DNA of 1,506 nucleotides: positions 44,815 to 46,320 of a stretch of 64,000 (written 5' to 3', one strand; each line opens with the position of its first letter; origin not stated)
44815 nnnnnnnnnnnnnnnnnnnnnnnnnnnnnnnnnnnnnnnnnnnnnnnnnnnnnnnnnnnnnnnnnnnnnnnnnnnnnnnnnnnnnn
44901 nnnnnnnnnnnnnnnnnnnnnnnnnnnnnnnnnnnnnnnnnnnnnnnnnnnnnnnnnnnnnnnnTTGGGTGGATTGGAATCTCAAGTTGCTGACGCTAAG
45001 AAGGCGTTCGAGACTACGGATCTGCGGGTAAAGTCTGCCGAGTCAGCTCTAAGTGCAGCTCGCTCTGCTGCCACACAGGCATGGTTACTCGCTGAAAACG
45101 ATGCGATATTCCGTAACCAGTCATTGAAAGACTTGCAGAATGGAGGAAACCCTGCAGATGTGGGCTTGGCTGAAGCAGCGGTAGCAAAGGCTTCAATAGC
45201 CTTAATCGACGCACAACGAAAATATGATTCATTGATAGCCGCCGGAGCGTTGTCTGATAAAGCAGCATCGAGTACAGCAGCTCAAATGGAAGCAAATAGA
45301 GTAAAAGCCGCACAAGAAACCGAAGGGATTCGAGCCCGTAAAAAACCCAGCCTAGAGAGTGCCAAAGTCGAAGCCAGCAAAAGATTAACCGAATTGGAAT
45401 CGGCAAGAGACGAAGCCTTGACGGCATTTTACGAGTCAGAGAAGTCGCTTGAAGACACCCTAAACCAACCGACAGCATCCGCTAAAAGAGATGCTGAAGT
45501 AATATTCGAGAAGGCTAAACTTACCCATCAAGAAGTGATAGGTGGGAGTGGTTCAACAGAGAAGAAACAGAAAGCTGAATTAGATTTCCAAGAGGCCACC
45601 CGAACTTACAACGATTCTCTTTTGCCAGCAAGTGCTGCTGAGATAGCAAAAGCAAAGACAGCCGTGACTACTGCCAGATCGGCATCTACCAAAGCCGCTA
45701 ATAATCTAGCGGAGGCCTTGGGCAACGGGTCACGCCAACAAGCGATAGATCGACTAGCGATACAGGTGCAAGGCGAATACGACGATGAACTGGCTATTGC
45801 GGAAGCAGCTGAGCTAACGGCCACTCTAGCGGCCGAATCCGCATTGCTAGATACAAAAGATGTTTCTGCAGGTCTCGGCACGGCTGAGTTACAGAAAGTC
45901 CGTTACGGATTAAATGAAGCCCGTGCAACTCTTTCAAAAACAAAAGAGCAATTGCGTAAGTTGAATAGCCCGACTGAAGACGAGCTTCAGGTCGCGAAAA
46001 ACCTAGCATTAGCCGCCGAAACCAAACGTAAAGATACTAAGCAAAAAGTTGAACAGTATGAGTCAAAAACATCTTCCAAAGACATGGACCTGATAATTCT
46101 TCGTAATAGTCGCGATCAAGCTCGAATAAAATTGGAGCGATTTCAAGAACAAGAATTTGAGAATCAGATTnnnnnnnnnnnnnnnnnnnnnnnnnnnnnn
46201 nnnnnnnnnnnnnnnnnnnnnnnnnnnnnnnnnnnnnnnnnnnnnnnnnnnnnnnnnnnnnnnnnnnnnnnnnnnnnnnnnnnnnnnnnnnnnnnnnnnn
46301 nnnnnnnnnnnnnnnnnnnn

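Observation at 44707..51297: Atypical MacAB/DevCA-like efflux operon: 400-aa coiled-coil adaptor, single-chain double-FtsX permease and two separate ATPase genes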

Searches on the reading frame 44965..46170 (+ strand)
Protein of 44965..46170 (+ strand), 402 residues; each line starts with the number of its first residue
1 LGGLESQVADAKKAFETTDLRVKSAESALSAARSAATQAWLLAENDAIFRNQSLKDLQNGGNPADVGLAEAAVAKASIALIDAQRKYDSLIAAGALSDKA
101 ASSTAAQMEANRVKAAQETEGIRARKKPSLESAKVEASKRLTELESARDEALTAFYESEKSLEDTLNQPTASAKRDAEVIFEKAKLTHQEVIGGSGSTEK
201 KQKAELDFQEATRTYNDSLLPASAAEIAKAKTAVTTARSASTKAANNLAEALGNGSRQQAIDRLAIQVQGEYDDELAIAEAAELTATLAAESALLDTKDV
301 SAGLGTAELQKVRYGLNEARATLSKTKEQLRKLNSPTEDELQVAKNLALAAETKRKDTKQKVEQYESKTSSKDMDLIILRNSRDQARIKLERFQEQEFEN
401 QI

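Call 22: search_protein_families(library=pfam, proteins=[window:44965-46170:+], max_evalue=10)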
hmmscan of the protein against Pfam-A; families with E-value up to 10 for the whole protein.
window:44965-46170:+ (402 aa): 1 family
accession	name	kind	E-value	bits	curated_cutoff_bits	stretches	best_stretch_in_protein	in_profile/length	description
PF22230.1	Csx1_CARF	-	0.19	12.5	24.7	1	310-384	13-91/163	CRISPR system endoribonuclease Csx1, CARF domain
